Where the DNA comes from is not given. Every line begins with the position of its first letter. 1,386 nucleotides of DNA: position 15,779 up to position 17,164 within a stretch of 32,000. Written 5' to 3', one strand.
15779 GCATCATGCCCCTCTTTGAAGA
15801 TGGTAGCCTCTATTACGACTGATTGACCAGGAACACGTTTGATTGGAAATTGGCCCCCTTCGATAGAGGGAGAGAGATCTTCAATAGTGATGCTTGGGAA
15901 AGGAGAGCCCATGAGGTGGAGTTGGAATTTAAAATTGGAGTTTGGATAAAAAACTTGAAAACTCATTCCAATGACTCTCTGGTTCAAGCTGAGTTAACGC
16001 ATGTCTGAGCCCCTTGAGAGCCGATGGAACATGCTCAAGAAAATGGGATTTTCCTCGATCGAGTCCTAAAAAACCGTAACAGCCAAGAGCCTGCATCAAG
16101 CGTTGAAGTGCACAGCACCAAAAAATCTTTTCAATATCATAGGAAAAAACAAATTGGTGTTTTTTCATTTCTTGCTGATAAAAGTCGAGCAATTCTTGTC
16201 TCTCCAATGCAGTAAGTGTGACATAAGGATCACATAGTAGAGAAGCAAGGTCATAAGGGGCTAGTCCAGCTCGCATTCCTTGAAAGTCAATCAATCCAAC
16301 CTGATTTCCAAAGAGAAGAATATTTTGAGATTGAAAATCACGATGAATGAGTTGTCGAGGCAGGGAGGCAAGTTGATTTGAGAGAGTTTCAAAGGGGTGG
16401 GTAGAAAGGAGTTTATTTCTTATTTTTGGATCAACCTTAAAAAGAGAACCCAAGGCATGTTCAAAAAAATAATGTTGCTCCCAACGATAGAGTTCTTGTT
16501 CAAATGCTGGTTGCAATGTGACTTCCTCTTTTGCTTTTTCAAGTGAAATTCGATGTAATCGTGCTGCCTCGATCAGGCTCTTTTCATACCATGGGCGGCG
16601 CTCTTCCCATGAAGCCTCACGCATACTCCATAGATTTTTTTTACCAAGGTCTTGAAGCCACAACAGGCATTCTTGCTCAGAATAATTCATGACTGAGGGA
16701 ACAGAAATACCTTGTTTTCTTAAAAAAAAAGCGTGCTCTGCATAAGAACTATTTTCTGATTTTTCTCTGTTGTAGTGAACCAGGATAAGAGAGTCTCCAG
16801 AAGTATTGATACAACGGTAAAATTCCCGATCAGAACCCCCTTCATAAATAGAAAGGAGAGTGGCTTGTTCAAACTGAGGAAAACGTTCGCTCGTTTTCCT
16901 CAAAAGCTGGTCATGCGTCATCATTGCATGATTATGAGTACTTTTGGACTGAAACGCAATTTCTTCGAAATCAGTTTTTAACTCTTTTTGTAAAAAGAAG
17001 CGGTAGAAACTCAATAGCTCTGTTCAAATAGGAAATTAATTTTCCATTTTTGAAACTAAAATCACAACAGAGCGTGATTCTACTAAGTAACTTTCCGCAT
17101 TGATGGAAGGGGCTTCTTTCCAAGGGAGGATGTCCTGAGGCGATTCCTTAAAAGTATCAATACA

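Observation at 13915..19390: glgX / AmgK-like anomeric kinase / glgE module: a possible non-canonical route to the GlgE donor substrate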

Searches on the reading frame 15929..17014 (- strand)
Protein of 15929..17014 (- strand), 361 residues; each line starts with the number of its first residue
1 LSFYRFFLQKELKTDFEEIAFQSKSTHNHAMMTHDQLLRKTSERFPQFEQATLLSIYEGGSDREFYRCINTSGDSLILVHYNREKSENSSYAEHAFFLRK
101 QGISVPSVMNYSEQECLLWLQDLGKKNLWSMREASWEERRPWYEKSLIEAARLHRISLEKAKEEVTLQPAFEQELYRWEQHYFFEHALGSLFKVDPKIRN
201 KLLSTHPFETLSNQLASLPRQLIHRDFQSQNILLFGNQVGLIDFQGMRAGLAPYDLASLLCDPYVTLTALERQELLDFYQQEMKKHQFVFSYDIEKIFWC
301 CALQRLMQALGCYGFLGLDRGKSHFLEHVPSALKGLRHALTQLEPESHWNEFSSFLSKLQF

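Call 4: search_protein_families(library=pfam, proteins=[window:15929-17014:-], max_evalue=0.01)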
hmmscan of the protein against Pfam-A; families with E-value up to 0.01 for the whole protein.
window:15929-17014:- (361 aa): 2 families
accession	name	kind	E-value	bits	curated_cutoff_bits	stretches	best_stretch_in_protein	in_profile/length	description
PF01636.29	APH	-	4.3e-18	66.4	23.2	1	58-285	6-235/239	Phosphotransferase enzyme family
PF19974.5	TCAD9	-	2.2e-06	27.5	40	1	205-262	278-340/429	Ternary complex associated domain 9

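Call 5: search_protein_families(library=ncbifam, proteins=[window:15929-17014:-], max_evalue=0.01)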
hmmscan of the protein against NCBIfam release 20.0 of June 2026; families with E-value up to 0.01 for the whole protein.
window:15929-17014:- (361 aa): 7 families
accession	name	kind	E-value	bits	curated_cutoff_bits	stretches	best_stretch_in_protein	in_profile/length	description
NF045759.1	NamurgluKinAmgK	equivalog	2.5e-19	69.6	550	1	62-339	31-305/324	N-acetylmuramate/N-acetylglucosamine kinase AmgK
NF045698.1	MurGlcNAcKinAmgK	equivalog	8.2e-10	38.5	500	1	91-341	84-339/360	N-acetylmuramate/N-acetylglucosamine kinase AmgK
TIGR02906.1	spore_CotS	subfamily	4.6e-05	22.5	172.7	1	209-260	178-228/314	CotS family spore coat protein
NF003558.0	PRK05231.1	equivalog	0.00016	20.7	271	1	75-262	47-230/322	homoserine kinase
TIGR03724.2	arch_bud32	equivalog_domain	0.00019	21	125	0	206-244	89-128/193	KEOPS complex kinase/ATPase Bud32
TIGR00938.1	thrB_alt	equivalog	0.0019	17.6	255.9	1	137-260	109-228/307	homoserine kinase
NF033068.1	APH_3p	equivalog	0.009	15.5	205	0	50-252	11-206/255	APH(3') family aminoglycoside O-phosphotransferase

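Call 6: find_homologous_proteins(query=window:15929-17014:-, max_evalue=0.00001)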
Query window:15929-17014:- (361 aa): 6504 proteins with E <= 0.00001 among 8000 candidates; the best 120 are listed.
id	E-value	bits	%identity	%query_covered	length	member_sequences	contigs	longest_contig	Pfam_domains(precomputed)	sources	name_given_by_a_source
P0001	8.7e-234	793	96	100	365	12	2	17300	PF19974.6,PF01636.30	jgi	jgi:hypothetical protein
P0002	1.6e-192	657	79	100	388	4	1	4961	PF19974.6,PF01636.30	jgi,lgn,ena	jgi:aminoglycoside/choline kinase family phosphotransferase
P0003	2.8e-147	509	69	91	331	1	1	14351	PF19974.6,PF01636.30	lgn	-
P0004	2.5e-144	499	67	91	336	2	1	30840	PF19974.6,PF01636.30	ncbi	ncbi:MAG: aminoglycoside phosphotransferase family protein [Chthoniobacterales bacterium]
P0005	7.3e-130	451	63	91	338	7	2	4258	PF19974.6,PF01636.30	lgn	-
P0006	2.9e-125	436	62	90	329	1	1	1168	PF19974.6,PF01636.30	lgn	-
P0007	1.7e-121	424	58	92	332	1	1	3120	PF19974.6,PF01636.30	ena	-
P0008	3.6e-121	423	59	91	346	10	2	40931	PF19974.6,PF01636.30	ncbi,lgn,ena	-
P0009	4.3e-121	423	59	91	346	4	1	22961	PF19974.6,PF01636.30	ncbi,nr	ncbi:MAG: phosphotransferase [Chthoniobacterales bacterium]|nr:phosphotransferase [Chthoniobacterale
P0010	4.6e-121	422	58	91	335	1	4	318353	PF19974.6,PF02958.27,PF01636.30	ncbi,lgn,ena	-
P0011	1.1e-120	421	59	91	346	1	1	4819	PF19974.6,PF01636.30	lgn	-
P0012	6.8e-118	412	59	88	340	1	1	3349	PF02958.27,PF01636.30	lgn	-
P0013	1.6e-117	411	57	91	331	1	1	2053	PF19974.6,PF01636.30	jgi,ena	jgi:aminoglycoside/choline kinase family phosphotransferase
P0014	2.2e-117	410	58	91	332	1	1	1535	PF19974.6,PF01636.30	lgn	-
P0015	7.8e-117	409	57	91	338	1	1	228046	PF19974.6,PF01636.30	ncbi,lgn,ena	-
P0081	8.7e-87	310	48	91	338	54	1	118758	PF19974.6,PF01636.30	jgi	jgi:N-acetylmuramate 1-kinase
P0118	1.5e-84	302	47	91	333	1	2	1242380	PF01636.30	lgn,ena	-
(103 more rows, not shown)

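Call 7: search_solved_structures(query=window:15929-17014:-, max_evalue=1, show_alignments=2)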
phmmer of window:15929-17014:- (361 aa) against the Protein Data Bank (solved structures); distinct sequences matched with E-value up to 1: 3.
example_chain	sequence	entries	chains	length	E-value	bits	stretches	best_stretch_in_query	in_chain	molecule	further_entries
3csv_A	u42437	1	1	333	2.1e-16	63.4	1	60-334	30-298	Aminoglycoside phosphotransferase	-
7wiy_B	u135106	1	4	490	0.53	12.7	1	126-192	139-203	Tryptophan 5-hydroxylase 2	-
2q83_A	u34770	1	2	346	0.68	12.4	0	196-263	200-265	YtaA protein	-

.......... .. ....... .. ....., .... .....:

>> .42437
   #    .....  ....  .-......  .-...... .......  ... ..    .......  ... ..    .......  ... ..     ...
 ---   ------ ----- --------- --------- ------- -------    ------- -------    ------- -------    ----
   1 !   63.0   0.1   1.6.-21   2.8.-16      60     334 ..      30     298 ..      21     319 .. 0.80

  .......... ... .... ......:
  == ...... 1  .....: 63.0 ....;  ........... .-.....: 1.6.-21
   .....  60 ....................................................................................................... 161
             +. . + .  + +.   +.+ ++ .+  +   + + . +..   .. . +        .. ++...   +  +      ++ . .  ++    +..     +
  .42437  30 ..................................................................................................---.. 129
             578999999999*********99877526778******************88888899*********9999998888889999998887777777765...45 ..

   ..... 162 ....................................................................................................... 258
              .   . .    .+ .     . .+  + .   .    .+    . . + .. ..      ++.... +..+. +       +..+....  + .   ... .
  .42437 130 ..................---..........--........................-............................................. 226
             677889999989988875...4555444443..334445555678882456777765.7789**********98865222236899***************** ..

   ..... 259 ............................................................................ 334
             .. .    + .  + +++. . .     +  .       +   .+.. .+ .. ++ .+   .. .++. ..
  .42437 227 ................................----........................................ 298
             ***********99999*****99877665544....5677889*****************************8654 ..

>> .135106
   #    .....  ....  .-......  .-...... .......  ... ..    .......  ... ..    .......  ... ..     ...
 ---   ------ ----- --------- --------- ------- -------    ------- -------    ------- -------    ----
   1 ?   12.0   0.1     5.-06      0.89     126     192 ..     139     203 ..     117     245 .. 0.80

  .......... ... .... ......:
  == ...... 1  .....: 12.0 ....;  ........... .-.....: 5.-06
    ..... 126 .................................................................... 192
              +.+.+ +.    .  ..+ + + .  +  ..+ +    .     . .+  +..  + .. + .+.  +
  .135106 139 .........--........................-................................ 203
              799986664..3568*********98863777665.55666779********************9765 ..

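Call 8: find_encoding_contigs(protein=window:15929-17014:-, flank=10000, max_places=4)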
Protein window:15929-17014:- (361 aa): 1 contig read that carries it; 1 place shown.
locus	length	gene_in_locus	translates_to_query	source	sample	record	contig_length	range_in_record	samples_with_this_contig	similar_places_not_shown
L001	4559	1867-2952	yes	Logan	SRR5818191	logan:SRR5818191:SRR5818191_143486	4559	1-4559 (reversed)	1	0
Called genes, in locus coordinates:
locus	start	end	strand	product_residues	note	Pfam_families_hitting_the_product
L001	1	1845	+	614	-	?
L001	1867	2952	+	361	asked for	PF01636:APH, PF19974:TCAD9 (weak)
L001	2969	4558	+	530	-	?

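Call 9: find_encoding_contigs(protein=P0004, flank=10000, max_places=3)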
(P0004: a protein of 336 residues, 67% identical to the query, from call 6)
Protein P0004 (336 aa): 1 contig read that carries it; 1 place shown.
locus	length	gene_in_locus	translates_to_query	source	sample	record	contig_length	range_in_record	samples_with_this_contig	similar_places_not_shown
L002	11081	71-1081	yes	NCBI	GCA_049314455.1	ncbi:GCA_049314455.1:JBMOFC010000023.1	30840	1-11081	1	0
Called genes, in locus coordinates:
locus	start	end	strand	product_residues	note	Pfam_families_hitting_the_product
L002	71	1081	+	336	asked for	PF01636:APH, PF19974:TCAD9 (weak)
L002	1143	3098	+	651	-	PF11896:GlgE_dom_N_S, PF00128:Alpha-amylase (faint), PF21702:GLGE_C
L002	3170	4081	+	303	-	-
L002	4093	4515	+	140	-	PF00583:Acetyltransf_1, PF13673:Acetyltransf_10 (weak), PF13508:Acetyltransf_7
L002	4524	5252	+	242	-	PF03740:PdxJ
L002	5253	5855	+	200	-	PF12917:YfbR-like, PF13023:HD_3, PF01966:HD (weak)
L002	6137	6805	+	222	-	PF01569:PAP2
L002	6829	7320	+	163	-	PF06445:GyrI-like, PF14526:Cass2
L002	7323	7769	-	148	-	PF09055:Sod_Ni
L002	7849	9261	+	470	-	PF00875:DNA_photolyase, PF03441:FAD_binding_7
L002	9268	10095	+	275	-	PF03807:F420_oxidored, PF14748:P5CR_dimer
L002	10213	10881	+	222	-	PF13431:TPR_17 (faint), PF07719:TPR_2 (faint), PF13181:TPR_8 (faint), PF13414:TPR_11 (faint), PF13424:TPR_12 (faint), PF13428:TPR_14 (faint), PF23914:TPR_CcmH_CycH (weak), PF14559:TPR_19 (weak), +2 more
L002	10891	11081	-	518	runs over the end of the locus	PF12913:SH3_6, PF12914:SH3_7 (weak), PF00877:NLPC_P60 (weak)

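Call 10: find_encoding_contigs(protein=P0010, flank=10000, max_places=2)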
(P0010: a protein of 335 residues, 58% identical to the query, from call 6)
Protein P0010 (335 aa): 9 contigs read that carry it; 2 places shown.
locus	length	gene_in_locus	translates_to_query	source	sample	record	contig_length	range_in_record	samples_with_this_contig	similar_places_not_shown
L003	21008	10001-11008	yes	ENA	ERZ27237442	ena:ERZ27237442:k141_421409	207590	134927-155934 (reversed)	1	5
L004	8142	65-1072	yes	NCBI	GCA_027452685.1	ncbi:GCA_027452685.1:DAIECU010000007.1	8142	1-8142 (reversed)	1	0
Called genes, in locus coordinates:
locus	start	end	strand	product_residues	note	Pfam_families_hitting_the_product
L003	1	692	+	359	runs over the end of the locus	PF00923:TAL_FSA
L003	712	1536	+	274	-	PF00480:ROK (weak)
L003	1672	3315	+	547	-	PF00342:PGI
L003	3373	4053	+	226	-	PF00834:Ribul_P_3_epim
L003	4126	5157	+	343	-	PF03446:NAD_binding_2, PF03807:F420_oxidored, PF00393:6PGD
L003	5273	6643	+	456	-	PF00479:G6PD_N, PF02781:G6PD_C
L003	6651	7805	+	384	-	PF01182:Glucosamine_iso, PF02502:LacAB_rpiB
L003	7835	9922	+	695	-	PF02922:CBM_48, PF00128:Alpha-amylase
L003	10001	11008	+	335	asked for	PF01636:APH, PF02958:EcKL (faint), PF19974:TCAD9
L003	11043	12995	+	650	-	PF11896:GlgE_dom_N_S, PF16657:Malt_amylase_C (faint), PF21702:GLGE_C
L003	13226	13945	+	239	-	PF03740:PdxJ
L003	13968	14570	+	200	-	PF12917:YfbR-like, PF13023:HD_3, PF01966:HD (weak)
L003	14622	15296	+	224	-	PF14378:PAP2_3 (faint), PF01569:PAP2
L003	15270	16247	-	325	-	PF13177:DNA_pol3_delta2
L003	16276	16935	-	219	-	PF02223:Thymidylate_kin, PF13521:AAA_28 (faint)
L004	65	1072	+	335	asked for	PF01636:APH, PF02958:EcKL (faint), PF19974:TCAD9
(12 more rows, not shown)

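Call 11: find_encoding_contigs(protein=P0081, flank=10000, max_places=2)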
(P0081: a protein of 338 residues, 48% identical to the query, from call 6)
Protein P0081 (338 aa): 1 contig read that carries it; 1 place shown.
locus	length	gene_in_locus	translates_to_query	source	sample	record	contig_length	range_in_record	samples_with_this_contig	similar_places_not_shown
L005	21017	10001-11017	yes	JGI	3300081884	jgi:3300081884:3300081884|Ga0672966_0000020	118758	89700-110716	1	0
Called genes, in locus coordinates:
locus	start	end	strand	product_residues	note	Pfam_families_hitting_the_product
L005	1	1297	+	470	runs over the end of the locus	PF19295:SufBD_N, PF01458:SUFBD_core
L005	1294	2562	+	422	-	PF19295:SufBD_N (weak), PF01458:SUFBD_core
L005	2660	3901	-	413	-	PF02636:Methyltransf_28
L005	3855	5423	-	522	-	-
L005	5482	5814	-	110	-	PF01521:Fe-S_biosyn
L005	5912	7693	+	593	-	PF02518:HATPase_c (weak), PF13589:HATPase_c_3, PF01119:DNA_mis_repair, PF08676:MutL_C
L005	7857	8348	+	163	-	PF13527:Acetyltransf_9, PF00583:Acetyltransf_1, PF13673:Acetyltransf_10, PF13508:Acetyltransf_7, PF14542:Acetyltransf_CG (weak)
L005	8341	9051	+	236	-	PF00731:AIRC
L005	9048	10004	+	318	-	PF00483:NTP_transferase, PF12804:NTP_transf_3 (weak), PF25084:LbH_EIF2B (weak), PF25087:GMPPB_C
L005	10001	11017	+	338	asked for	PF01636:APH, PF19974:TCAD9 (weak)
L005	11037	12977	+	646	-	PF11896:GlgE_dom_N_S, PF21702:GLGE_C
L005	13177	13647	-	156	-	-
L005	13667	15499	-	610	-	PF00270:DEAD (weak), PF04851:ResIII, PF00271:Helicase_C, PF03457:HA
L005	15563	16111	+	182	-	-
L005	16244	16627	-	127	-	PF02661:Fic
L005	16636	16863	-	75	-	PF04014:MazE_antitoxin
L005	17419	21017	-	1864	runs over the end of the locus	PF00005:ABC_tran (faint), PF01443:Viral_helicase1 (faint), PF01583:APS_kinase (faint), PF02463:SMC_N (faint), PF02492:cobW (faint), PF17760:UvrA_inter, PF17755:UvrA_DNA-bind, PF17760:UvrA_inter, +16 more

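Call 12: find_encoding_contigs(protein=P0118, flank=10000, max_places=2)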
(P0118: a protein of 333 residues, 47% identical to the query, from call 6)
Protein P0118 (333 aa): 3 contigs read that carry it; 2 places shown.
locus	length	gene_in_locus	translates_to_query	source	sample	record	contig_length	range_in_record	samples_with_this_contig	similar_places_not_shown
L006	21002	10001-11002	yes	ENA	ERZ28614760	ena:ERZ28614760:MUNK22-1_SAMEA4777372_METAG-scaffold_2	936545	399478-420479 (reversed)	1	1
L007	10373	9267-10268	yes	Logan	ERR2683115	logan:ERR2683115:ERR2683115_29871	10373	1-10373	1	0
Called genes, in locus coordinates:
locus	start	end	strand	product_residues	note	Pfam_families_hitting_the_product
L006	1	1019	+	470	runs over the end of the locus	PF19295:SufBD_N, PF01458:SUFBD_core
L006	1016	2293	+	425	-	PF19295:SufBD_N, PF01458:SUFBD_core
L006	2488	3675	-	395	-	PF02636:Methyltransf_28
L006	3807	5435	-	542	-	-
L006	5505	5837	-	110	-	PF01521:Fe-S_biosyn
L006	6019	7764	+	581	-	PF02518:HATPase_c (weak), PF13589:HATPase_c_3, PF01119:DNA_mis_repair, PF08676:MutL_C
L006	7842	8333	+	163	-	PF13302:Acetyltransf_3 (weak), PF13527:Acetyltransf_9 (weak), PF00583:Acetyltransf_1, PF13673:Acetyltransf_10, PF13508:Acetyltransf_7, PF14542:Acetyltransf_CG (weak)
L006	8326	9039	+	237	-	PF00731:AIRC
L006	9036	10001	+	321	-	PF00483:NTP_transferase, PF25087:GMPPB_C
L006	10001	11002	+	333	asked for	PF01636:APH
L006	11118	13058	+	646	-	PF11896:GlgE_dom_N_S, PF21702:GLGE_C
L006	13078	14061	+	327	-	PF03734:YkuD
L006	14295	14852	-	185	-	-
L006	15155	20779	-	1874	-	PF00005:ABC_tran (faint), PF01443:Viral_helicase1 (faint), PF01583:APS_kinase (faint), PF01637:ATPase_2 (faint), PF02463:SMC_N (faint), PF17760:UvrA_inter, PF17755:UvrA_DNA-bind, PF17760:UvrA_inter, +17 more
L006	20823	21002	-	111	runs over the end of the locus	PF00216:Bac_DNA_binding, PF18291:HU-HIG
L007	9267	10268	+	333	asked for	PF01636:APH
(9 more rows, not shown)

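Call 15: find_related_loci(query=A1, collection=genome_contigs, flank=10000)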
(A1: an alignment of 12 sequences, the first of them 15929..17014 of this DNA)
Query A1 (361 aa) in genome_contigs; peptide patterns used: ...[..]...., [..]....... (x = any residue, [..] = any of these).
600 stretches matched a pattern (row limit reached: there are more); 591 encode a relative of the query (tblastn E <= 1e-3); the best 80 are kept; 80 distinct loci.
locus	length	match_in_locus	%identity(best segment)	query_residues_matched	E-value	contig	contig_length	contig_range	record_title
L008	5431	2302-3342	53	15-359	2e-120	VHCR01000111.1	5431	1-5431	MAG: Verrucomicrobia bacterium isolate K_DeepCast_35m_m1_007 K_DeepCast_35m_m1_007_Ga0194129_10024045, whole genome shot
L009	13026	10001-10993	47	31-360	6e-96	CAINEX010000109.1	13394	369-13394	MAG: uncultured Spartobacteria bacterium isolate AlinenLipids_bin-3656 genome assembly, contig: bin-3656:109/140, whole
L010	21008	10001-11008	49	26-360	2e-95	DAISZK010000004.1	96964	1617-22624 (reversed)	MAG TPA_asm: Chthoniobacterales bacterium isolate CTOTU22592 NODE_4_length_96964_cov_9.667843, whole genome shotgun sequ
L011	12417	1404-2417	47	24-360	4e-93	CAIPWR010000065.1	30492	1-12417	MAG: uncultured Spartobacteria bacterium isolate AM-2014-D2_bin-103 genome assembly, contig: bin-103:065/169, whole geno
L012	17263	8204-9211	48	30-360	8e-93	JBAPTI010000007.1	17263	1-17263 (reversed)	MAG: Chthoniobacterales bacterium isolate MFD02790_ilm_asm_bin2 k127_335, whole genome shotgun sequence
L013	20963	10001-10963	49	31-346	5e-91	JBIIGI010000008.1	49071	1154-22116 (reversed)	MAG: Chthoniobacterales bacterium isolate ME2001-07-16D8pf_3300042503_group1_bin107 Rohwer_bin2614_scaffold_235_c1, whol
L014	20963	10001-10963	48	22-344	2e-88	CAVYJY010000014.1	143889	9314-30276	MAG: uncultured Verrucomicrobiae bacterium isolate MFD01275.bin.2.68 genome assembly, contig: contig_6491, whole genome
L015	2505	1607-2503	50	31-330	2e-90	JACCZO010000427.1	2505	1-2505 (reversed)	MAG: Chthoniobacterales bacterium isolate MGR_bin232 SD2897-2912_k127_3124580, whole genome shotgun sequence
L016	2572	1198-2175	46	33-358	6e-90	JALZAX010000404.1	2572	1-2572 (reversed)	MAG: Verrucomicrobiota bacterium isolate KAP bin102 SD1490_NODE_29761_length_2572_cov_1.642945, whole genome shotgun seq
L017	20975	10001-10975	47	22-344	8e-87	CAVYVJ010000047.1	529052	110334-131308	MAG: uncultured Verrucomicrobiae bacterium isolate MFD03975.bin.2.189 genome assembly, contig: contig_92581, whole genom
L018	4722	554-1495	47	30-344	8e-86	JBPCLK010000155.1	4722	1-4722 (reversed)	MAG: Chthoniobacterales bacterium isolate TH_ant_mag_76 S1Ck127_2558261_flag_1_multi_8.0000_len_4722, whole genome shotg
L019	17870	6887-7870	44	31-359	1e-85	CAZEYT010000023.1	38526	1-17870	MAG TPA_asm: uncultured Chthoniobacterales bacterium isolate SRP242652_co2_96 genome assembly, contig: NODE_1243_length_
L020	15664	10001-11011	44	25-359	5e-85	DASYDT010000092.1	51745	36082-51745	MAG TPA_asm: Candidatus Udaeobacter sp. isolate SMAG_U4966 k141_4125463, whole genome shotgun sequence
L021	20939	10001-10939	47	31-344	4e-85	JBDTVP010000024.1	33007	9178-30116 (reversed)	MAG: Spartobacteria bacterium isolate cluster3_bin.70 NODE_3825_length_33007_cov_36.232793, whole genome shotgun sequenc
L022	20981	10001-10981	45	20-344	8e-85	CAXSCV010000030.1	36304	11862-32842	MAG: uncultured Chthoniobacterales bacterium isolate private_X5_metawrap_bin.7 genome assembly, contig: private_X5_metaw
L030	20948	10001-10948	46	31-344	6e-83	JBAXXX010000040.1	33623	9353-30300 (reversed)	MAG: Verrucomicrobiia bacterium isolate ELA750 MAG750_40, whole genome shotgun sequence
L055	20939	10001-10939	47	30-344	2e-80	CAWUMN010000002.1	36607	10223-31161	MAG: uncultured bacterium isolate SRR1522964_binner12_1_1705335388 genome assembly, contig: ERZ11849542.64, whole genome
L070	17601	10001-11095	40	5-358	1e-78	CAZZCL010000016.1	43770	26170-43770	MAG TPA_asm: uncultured Chthoniobacterales bacterium isolate SRP141376_co5_55 genome assembly, contig: NODE_1915_length_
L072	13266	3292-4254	43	30-345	5e-78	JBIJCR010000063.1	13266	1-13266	MAG: Terrimicrobiaceae bacterium isolate ME2006-08-18D6_3300036398_group2_bin181 Rohwer_bin2587_scaffold_4099_c1, whole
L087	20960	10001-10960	42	31-345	4e-75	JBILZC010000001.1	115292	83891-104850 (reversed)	MAG: Terrimicrobiaceae bacterium isolate ME2019-04-24_3300042353_group8_bin52 Rohwer_bin2613_scaffold_5_c1, whole genome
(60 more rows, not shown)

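Call 22: search_protein_families(library=pfam, proteins=[L005:9048-10004:+], max_evalue=0.001)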
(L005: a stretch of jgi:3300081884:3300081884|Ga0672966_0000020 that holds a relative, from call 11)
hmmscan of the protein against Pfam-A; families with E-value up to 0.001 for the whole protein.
L005:9048-10004:+ (318 aa): 4 families
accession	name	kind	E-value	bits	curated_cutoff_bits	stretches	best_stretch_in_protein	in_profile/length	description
PF00483.29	NTP_transferase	-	4.5e-20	72.7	21.2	1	6-135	2-136/245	Nucleotidyl transferase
PF12804.13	NTP_transf_3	-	3.2e-06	27.8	27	1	6-147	1-133/160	MobA-like NTP transferase domain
PF25084.1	LbH_EIF2B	-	1.3e-05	25.5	54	1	270-309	42-81/105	EIF2B subunit epsilon LbH domain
PF00132.30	Hexapep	-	3e-05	24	27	1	273-303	2-33/36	Bacterial transferase hexapeptide (six repeats)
